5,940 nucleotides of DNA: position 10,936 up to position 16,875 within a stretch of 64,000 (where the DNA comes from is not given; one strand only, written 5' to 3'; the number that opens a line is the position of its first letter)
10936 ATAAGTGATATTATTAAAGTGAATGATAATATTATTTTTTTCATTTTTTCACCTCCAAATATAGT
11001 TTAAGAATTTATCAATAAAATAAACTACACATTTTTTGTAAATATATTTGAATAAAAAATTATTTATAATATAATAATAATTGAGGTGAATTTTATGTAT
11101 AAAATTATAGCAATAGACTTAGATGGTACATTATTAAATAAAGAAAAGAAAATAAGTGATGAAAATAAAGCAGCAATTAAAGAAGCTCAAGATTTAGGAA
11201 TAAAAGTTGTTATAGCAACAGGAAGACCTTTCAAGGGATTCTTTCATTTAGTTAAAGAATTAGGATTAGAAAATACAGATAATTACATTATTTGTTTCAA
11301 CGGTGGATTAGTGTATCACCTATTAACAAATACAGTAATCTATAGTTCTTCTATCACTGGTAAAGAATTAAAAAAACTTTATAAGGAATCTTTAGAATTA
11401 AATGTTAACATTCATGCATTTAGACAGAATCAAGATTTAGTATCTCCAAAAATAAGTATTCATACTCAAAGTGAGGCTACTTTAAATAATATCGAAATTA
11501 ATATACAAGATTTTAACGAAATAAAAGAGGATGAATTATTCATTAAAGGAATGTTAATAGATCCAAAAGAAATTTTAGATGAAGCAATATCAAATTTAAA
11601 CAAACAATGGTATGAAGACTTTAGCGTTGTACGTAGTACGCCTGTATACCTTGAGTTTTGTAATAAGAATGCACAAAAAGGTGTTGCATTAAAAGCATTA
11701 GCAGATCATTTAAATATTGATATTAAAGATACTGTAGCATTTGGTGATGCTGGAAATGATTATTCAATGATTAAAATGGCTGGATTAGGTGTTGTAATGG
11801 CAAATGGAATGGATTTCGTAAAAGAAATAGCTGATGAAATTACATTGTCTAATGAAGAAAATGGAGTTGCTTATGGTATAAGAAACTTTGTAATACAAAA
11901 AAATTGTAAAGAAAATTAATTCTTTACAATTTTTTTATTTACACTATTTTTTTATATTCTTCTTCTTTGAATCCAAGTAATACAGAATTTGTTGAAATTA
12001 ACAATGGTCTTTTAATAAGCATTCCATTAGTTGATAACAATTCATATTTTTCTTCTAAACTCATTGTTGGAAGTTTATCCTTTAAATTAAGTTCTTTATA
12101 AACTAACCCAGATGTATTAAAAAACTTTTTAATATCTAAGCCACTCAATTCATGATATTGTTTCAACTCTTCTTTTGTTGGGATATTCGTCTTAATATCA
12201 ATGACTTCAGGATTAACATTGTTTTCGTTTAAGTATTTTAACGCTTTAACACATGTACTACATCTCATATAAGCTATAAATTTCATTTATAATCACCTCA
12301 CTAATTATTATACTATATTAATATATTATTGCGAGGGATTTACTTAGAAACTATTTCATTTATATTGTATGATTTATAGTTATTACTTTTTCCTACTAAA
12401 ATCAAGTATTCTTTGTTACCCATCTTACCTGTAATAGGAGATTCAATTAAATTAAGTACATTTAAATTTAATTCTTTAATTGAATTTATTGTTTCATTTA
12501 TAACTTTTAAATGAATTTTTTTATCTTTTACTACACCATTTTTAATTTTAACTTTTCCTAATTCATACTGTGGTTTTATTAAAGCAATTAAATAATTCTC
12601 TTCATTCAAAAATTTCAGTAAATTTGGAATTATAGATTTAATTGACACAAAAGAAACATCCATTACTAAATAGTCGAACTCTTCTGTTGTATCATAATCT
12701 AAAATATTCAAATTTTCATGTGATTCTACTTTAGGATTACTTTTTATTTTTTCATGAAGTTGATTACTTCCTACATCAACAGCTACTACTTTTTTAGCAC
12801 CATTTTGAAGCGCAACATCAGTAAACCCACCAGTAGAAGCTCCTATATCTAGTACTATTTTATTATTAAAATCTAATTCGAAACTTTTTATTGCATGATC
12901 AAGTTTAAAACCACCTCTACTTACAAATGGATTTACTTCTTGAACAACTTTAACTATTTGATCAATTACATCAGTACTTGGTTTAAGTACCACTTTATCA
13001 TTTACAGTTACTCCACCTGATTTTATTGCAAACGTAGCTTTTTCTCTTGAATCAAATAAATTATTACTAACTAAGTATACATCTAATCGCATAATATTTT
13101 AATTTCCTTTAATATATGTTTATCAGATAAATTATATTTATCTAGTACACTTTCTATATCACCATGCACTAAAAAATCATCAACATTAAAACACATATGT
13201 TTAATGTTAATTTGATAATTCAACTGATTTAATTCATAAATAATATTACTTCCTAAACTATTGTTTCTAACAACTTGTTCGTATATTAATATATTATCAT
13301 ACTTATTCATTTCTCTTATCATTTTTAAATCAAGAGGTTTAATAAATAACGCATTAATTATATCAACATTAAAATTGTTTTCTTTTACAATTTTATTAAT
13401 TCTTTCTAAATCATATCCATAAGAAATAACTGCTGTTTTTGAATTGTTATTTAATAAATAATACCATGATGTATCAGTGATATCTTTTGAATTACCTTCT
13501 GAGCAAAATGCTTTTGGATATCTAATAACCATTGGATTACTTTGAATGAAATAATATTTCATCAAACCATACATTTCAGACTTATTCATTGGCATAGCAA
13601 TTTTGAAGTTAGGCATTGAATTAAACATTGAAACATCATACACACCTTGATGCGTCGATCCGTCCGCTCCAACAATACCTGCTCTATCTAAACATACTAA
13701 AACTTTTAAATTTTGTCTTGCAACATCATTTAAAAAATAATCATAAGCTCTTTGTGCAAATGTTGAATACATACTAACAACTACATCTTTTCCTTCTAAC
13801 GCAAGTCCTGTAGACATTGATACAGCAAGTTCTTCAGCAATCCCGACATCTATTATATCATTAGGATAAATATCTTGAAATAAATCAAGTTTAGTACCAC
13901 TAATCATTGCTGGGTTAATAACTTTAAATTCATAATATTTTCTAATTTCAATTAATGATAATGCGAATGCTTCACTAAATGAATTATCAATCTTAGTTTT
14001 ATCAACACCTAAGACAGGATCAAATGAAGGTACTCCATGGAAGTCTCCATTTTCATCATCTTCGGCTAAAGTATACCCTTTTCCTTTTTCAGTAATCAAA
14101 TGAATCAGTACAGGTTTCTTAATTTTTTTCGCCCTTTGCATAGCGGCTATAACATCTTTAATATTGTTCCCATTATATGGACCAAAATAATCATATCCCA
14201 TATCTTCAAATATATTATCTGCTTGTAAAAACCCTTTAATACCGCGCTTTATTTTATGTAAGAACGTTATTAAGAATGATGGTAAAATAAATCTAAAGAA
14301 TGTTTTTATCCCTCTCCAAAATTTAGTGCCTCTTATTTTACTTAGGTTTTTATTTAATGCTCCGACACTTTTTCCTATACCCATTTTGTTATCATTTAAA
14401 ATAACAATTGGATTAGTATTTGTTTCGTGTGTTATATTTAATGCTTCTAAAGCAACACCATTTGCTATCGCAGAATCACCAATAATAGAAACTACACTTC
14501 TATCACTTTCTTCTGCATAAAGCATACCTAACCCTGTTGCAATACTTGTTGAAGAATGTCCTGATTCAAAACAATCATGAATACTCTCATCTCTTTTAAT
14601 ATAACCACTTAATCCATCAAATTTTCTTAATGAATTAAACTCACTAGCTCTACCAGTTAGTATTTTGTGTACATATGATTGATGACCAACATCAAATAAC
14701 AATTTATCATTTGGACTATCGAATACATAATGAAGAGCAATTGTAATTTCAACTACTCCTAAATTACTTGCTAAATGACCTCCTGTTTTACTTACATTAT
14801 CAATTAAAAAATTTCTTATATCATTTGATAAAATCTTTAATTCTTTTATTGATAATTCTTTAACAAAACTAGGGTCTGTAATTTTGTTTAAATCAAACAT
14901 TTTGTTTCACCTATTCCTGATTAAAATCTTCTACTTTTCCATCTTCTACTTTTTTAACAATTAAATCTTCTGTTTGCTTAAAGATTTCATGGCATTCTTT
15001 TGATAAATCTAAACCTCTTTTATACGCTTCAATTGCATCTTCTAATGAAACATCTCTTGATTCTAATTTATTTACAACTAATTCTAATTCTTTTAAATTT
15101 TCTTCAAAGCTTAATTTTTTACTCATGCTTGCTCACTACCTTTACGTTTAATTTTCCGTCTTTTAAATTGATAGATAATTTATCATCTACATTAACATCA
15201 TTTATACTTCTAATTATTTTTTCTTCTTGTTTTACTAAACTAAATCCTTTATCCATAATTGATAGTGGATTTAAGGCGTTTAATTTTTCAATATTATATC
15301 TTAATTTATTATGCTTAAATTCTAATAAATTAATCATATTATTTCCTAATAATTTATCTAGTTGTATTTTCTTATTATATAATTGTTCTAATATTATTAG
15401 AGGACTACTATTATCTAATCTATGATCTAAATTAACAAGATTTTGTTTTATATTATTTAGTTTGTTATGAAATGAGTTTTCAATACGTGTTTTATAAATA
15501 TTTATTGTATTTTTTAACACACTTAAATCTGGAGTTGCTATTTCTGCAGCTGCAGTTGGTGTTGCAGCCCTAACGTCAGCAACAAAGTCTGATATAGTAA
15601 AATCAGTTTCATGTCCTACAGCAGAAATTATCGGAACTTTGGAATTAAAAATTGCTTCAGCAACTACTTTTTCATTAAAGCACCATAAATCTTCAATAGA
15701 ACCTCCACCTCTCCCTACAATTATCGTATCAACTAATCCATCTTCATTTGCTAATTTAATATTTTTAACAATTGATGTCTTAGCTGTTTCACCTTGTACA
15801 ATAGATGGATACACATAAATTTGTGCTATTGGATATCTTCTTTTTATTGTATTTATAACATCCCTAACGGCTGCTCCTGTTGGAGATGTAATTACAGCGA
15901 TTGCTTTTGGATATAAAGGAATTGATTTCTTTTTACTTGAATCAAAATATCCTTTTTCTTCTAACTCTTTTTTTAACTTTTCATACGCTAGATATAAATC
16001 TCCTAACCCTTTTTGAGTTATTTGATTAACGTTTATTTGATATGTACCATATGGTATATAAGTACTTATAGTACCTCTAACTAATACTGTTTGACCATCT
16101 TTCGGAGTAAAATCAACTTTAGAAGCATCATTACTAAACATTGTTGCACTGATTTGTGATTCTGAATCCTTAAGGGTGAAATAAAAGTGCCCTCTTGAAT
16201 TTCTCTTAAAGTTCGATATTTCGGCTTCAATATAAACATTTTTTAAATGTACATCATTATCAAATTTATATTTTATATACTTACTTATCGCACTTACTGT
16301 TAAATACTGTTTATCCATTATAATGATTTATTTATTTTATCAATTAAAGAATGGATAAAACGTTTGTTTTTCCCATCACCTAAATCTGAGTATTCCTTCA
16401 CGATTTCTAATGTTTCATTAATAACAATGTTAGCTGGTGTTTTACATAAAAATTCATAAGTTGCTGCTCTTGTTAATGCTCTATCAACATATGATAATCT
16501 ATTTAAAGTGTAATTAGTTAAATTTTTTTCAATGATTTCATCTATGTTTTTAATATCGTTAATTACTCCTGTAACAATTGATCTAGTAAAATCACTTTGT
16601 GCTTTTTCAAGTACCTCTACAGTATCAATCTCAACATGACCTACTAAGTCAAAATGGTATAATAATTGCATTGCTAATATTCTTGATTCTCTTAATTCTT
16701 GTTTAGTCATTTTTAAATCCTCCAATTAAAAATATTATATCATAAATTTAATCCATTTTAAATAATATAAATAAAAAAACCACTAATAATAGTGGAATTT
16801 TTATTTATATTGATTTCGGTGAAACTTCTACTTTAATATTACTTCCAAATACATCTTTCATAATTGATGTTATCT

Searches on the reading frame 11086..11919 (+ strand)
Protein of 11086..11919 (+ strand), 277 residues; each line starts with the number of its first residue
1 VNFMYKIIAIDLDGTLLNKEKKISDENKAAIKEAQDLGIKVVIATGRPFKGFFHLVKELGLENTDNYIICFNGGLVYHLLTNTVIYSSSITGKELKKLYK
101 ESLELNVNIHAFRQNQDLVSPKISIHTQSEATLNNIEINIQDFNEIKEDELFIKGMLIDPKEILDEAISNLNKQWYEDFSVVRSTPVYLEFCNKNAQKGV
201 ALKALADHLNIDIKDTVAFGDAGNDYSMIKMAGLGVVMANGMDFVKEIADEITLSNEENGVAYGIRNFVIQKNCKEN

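Call 48: search_protein_families(library=pfam, proteins=[window:11086-11919:+])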
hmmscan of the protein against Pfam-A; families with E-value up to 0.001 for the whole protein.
window:11086-11919:+ (277 aa): 3 families
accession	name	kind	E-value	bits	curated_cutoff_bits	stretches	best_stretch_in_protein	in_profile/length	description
PF08282.18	Hydrolase_3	-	1.1e-67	228.9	20.9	1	8-265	1-255/255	haloacid dehalogenase-like hydrolase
PF05116.19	S6PP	-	3.3e-16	60.1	20.3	2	176-243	144-211/247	Sucrose-6F-phosphate phosphohydrolase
PF00702.32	Hydrolase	-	2.1e-09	38.5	26.4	0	198-233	156-191/191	haloacid dehalogenase-like hydrolase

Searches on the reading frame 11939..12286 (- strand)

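Call 48: search_protein_families(library=pfam, proteins=[window:11939-12286:-])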
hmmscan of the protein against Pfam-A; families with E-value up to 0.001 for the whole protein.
window:11939-12286:- (115 aa): 2 families
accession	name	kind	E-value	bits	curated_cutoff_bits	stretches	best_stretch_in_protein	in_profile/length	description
PF03960.21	ArsC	-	3.3e-16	59.8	24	1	7-114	4-79/79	ArsC family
PF00462.30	Glutaredoxin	-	9e-07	29.5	22.9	1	8-44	8-44/60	Glutaredoxin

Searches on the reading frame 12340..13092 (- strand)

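Call 48: search_protein_families(library=pfam, proteins=[window:12340-13092:-])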
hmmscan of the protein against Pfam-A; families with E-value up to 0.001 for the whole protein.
window:12340-13092:- (250 aa): 5 families
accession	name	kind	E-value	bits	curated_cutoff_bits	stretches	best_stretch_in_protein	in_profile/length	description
PF01728.25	FtsJ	-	5.7e-40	137.6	24.1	1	56-234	1-180/181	FtsJ-like methyltransferase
PF01479.30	S4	-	3e-08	33.7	22.8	1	1-42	1-42/48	S4 domain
PF13649.12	Methyltransf_25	-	0.00077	20.5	27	0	80-144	1-70/97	Methyltransferase domain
PF13489.12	Methyltransf_23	-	0.00078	19.6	27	0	73-162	19-104/164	Methyltransferase domain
PF06325.19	PrmA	-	0.00081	19.4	22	0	76-170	161-258/296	Ribosomal protein L11 methyltransferase (PrmA)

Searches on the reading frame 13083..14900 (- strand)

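Call 8: search_protein_families(library=pfam, proteins=[window:13083-14900:-])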
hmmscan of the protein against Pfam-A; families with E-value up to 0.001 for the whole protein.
window:13083-14900:- (605 aa): 5 families
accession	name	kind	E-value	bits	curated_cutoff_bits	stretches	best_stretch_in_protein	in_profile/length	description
PF13292.11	DXP_synthase_N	-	3.4e-98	328.7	21.2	1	4-270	1-274/274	1-deoxy-D-xylulose-5-phosphate synthase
PF02779.29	Transket_pyr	-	8.6e-30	104.1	27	1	320-463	18-169/174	Transketolase, pyrimidine binding domain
PF02780.25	Transketolase_C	-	6.9e-10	39.3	25.9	1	485-596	8-124/124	Transketolase, C-terminal domain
PF00456.26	Transketolase_N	-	1.1e-05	25.1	22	0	231-295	203-266/334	Transketolase, thiamine diphosphate binding domain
PF00676.26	E1_dh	-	0.0003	20.3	22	0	119-178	108-168/300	Dehydrogenase E1 component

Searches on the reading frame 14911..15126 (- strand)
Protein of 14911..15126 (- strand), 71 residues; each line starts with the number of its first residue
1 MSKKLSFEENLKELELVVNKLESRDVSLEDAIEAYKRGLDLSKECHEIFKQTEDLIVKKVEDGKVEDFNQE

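Call 8: search_protein_families(library=pfam, proteins=[window:14911-15126:-])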
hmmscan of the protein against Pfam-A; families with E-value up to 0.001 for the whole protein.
window:14911-15126:- (71 aa): 1 family
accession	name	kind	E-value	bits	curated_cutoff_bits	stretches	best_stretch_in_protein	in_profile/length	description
PF02609.21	Exonuc_VII_S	-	1.3e-15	57.6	24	1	7-54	1-48/52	Exonuclease VII small subunit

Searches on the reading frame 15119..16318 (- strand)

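Call 8: search_protein_families(library=pfam, proteins=[window:15119-16318:-])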
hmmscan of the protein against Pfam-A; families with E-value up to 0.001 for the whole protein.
window:15119-16318:- (399 aa): 3 families
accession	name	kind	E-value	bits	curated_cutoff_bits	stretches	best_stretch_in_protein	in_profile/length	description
PF02601.20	Exonuc_VII_L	-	1.3e-92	311.1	35.9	2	124-316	1-191/315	Exonuclease VII, large subunit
PF13742.12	tRNA_anti_2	-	1.1e-29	102.9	27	1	6-100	1-94/95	OB-fold nucleic acid binding domain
PF01336.31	tRNA_anti-codon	-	2.8e-14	53.2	27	1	28-101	1-73/75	OB-fold nucleic acid binding domain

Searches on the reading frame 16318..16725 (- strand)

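Call 8: search_protein_families(library=pfam, proteins=[window:16318-16725:-])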
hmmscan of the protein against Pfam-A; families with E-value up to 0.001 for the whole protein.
window:16318-16725:- (135 aa): 1 family
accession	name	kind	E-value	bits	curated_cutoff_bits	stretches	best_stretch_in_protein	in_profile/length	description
PF01029.23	NusB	-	1.2e-20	74.7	23.1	1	13-130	2-130/133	NusB family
